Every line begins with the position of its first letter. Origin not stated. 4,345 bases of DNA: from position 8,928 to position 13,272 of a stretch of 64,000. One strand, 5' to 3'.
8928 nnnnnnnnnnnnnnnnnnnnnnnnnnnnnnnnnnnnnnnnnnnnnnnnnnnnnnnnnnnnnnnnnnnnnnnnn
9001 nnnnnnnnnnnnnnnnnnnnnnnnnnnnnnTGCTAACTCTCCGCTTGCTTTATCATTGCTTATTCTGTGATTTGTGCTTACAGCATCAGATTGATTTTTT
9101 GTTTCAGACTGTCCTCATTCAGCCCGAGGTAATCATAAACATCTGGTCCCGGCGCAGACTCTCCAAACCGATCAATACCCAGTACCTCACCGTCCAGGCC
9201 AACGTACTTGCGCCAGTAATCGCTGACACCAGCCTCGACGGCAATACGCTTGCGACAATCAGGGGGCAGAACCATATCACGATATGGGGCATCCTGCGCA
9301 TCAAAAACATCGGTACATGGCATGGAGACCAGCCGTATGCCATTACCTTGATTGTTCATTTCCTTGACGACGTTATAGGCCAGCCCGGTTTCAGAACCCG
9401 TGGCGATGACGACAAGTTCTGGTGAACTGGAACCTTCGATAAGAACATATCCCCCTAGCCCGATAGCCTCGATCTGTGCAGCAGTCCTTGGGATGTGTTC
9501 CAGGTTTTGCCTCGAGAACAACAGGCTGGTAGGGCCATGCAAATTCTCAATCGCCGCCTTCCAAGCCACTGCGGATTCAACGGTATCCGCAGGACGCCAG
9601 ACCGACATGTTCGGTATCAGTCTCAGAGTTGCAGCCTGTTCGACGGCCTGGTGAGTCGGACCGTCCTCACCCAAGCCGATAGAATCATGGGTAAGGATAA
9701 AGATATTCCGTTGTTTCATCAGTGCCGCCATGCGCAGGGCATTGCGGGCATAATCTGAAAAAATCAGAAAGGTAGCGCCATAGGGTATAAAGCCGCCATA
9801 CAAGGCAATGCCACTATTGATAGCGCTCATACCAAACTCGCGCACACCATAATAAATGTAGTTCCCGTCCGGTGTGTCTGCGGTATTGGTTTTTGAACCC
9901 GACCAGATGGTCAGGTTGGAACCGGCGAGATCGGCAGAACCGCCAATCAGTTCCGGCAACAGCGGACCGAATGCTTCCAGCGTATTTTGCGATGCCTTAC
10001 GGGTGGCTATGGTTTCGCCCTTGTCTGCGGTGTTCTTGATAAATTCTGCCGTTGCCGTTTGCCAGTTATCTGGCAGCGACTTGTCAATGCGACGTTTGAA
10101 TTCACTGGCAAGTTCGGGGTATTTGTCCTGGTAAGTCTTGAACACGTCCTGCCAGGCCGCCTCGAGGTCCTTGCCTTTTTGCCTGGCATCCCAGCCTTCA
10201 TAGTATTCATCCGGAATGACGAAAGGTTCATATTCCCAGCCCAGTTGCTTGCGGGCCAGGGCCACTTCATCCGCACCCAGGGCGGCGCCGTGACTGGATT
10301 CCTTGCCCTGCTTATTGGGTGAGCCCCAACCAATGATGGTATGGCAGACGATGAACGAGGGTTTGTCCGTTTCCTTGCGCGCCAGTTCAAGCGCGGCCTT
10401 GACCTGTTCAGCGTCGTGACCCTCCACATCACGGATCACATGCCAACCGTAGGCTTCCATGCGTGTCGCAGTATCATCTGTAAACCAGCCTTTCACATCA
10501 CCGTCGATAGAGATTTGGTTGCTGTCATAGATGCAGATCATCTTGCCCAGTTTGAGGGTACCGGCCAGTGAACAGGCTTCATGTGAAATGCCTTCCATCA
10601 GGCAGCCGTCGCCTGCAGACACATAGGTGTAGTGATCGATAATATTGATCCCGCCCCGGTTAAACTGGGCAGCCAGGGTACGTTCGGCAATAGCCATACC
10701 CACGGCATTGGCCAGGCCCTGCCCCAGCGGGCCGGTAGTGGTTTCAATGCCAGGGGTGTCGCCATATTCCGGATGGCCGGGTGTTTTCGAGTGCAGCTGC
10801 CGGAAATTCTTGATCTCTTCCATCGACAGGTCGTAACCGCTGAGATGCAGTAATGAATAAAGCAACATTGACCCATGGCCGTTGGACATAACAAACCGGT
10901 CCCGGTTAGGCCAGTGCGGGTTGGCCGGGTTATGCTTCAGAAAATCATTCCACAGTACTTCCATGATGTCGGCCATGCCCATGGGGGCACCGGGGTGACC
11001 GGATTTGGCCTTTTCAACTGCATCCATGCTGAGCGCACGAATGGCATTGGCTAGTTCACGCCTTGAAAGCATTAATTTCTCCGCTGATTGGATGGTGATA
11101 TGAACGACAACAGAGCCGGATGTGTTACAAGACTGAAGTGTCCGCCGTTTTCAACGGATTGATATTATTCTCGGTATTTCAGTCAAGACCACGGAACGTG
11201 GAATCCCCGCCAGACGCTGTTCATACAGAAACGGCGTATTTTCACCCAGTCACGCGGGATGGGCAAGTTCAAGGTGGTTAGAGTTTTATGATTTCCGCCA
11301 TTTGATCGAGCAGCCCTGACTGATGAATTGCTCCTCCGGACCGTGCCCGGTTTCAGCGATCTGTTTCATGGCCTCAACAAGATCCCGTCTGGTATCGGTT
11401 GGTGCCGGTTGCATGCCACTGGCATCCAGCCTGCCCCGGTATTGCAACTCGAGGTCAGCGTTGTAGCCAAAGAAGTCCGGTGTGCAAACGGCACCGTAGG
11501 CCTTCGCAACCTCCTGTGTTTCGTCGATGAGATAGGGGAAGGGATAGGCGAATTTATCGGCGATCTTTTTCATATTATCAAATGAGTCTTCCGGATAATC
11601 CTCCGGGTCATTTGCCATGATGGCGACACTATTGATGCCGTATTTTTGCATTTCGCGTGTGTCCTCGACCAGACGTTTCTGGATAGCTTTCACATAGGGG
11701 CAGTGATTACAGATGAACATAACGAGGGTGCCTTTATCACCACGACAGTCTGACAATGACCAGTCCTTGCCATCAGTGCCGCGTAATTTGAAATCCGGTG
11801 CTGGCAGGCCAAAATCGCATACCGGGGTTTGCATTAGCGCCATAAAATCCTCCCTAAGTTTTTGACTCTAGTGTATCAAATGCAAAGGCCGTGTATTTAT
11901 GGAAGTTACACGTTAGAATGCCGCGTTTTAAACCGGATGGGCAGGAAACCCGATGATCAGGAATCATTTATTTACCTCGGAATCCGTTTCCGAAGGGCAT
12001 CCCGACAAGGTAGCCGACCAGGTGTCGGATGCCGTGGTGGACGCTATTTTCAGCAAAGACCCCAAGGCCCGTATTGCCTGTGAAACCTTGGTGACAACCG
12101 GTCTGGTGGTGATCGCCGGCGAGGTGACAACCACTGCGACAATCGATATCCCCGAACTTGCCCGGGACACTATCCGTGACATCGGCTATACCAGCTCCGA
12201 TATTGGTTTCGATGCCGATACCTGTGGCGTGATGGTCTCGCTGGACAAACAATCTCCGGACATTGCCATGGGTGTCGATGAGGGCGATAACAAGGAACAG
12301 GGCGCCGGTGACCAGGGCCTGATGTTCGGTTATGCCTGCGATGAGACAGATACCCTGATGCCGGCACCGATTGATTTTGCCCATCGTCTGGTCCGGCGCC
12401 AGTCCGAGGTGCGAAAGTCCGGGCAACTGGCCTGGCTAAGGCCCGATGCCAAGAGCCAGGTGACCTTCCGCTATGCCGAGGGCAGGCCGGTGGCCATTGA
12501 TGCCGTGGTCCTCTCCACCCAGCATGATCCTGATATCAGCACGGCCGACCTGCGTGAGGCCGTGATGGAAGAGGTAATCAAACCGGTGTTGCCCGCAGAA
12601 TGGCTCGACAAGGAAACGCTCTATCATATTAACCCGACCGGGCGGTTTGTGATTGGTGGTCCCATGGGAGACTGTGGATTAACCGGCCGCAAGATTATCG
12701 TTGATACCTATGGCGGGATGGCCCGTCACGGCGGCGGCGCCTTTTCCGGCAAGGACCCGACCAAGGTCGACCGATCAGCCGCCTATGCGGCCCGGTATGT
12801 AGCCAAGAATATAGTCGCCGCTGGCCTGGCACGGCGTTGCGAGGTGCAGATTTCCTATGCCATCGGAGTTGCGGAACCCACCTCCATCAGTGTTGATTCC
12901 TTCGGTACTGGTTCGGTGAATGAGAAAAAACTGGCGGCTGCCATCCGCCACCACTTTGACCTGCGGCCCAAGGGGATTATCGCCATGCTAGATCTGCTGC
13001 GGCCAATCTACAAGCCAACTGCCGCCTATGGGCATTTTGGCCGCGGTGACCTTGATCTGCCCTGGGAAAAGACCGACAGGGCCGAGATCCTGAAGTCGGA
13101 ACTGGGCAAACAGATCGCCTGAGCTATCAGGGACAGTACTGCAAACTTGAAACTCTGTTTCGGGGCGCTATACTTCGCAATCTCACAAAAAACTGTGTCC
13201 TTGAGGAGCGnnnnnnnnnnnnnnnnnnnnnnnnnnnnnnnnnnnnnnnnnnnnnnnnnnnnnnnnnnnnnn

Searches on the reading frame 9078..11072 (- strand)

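Call 60: search_protein_families(library=pfam, proteins=[window:9078-11072:-], max_evalue=0.00001)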
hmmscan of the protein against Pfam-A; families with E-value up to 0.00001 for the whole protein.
window:9078-11072:- (664 aa): 4 families
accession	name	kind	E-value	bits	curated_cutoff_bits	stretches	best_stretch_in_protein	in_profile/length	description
PF00456.26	Transketolase_N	-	1.6e-163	543.9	22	1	4-334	2-334/334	Transketolase, thiamine diphosphate binding domain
PF02779.29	Transket_pyr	-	1.6e-53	181.3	27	1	354-524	2-172/174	Transketolase, pyrimidine binding domain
PF22613.1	Transketolase_C_1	-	6e-35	120.3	27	1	540-651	1-112/113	Transketolase-like TK C-terminal domain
PF02780.25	Transketolase_C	-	2.3e-13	50.6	25.9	1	542-655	2-123/124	Transketolase, C-terminal domain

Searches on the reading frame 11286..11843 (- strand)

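Call 60: search_protein_families(library=pfam, proteins=[window:11286-11843:-], max_evalue=0.00001)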
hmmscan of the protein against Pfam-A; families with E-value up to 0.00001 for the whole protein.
window:11286-11843:- (185 aa): 3 families
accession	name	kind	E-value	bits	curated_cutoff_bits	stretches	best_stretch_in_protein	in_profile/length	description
PF00578.27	AhpC-TSA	-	1.7e-21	76.9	26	1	12-127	2-115/124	AhpC/TSA family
PF08534.16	Redoxin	-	6.8e-14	52.3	26.6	1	14-137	5-132/148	Redoxin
PF13098.12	Thioredoxin_2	-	3.3e-07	31.1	27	1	37-142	6-98/104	Thioredoxin-like domain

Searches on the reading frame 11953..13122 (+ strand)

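Call 60: search_protein_families(library=pfam, proteins=[window:11953-13122:+], max_evalue=0.00001)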
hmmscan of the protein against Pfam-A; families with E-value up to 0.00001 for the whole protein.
window:11953-13122:+ (389 aa): 3 families
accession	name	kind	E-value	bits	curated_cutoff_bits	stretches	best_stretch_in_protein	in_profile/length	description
PF02773.21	S-AdoMet_synt_C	-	8.7e-70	233.5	25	1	234-373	1-138/138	S-adenosylmethionine synthetase, C-terminal domain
PF02772.21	S-AdoMet_synt_M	-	3.6e-50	169.5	29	1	115-232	1-120/120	S-adenosylmethionine synthetase, central domain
PF00438.25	S-AdoMet_synt_N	-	5.4e-44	149.2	33.1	1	5-102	2-99/99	S-adenosylmethionine synthetase, N-terminal domain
